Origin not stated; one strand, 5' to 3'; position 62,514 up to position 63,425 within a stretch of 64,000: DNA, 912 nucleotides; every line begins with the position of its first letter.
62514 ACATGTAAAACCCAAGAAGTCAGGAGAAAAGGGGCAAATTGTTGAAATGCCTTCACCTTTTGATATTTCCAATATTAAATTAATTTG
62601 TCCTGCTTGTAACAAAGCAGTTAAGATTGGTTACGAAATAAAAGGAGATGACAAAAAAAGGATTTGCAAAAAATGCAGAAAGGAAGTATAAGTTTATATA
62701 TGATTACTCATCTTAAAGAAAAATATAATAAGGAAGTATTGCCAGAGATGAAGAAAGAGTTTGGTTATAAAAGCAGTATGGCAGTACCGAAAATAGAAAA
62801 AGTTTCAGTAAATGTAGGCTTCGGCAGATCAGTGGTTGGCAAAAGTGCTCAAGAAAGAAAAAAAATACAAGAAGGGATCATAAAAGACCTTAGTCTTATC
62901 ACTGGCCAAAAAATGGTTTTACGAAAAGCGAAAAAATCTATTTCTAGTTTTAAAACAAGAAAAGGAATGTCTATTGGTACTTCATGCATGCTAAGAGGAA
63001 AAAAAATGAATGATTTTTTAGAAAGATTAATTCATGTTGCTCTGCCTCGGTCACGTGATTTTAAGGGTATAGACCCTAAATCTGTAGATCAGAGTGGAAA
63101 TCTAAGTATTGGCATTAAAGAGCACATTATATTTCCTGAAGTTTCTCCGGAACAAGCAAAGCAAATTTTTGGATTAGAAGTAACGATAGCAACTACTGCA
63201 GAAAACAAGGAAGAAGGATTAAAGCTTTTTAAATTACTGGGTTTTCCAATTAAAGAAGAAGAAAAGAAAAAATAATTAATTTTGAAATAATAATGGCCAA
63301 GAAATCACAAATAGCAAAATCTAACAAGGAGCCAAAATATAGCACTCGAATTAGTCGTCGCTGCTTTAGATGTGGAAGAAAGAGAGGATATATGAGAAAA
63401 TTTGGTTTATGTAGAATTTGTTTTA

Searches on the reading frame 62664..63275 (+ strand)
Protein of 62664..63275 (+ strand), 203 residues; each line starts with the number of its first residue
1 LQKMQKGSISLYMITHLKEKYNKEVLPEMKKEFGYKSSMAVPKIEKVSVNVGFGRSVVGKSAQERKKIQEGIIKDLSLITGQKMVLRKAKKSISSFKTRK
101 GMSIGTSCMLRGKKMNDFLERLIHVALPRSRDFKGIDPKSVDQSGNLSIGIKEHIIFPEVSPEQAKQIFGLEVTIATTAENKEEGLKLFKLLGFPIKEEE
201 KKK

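Call 107: search_protein_families(library=pfam, proteins=[window:62664-63275:+], max_evalue=0.1)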
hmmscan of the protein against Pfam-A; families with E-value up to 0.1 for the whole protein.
window:62664-63275:+ (203 aa): 3 families
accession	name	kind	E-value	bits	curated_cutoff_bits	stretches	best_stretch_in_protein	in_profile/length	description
PF00673.26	Ribosomal_L5_C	-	1.5e-31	108.8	27.8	1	104-195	2-93/94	ribosomal L5P family C-terminus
PF00281.24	Ribosomal_L5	-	9.9e-16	58.2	34.9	1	38-99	2-57/57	Ribosomal protein L5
PF14425.11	Imm3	-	0.075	13.5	25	0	22-101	26-102/119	Immunity protein Imm3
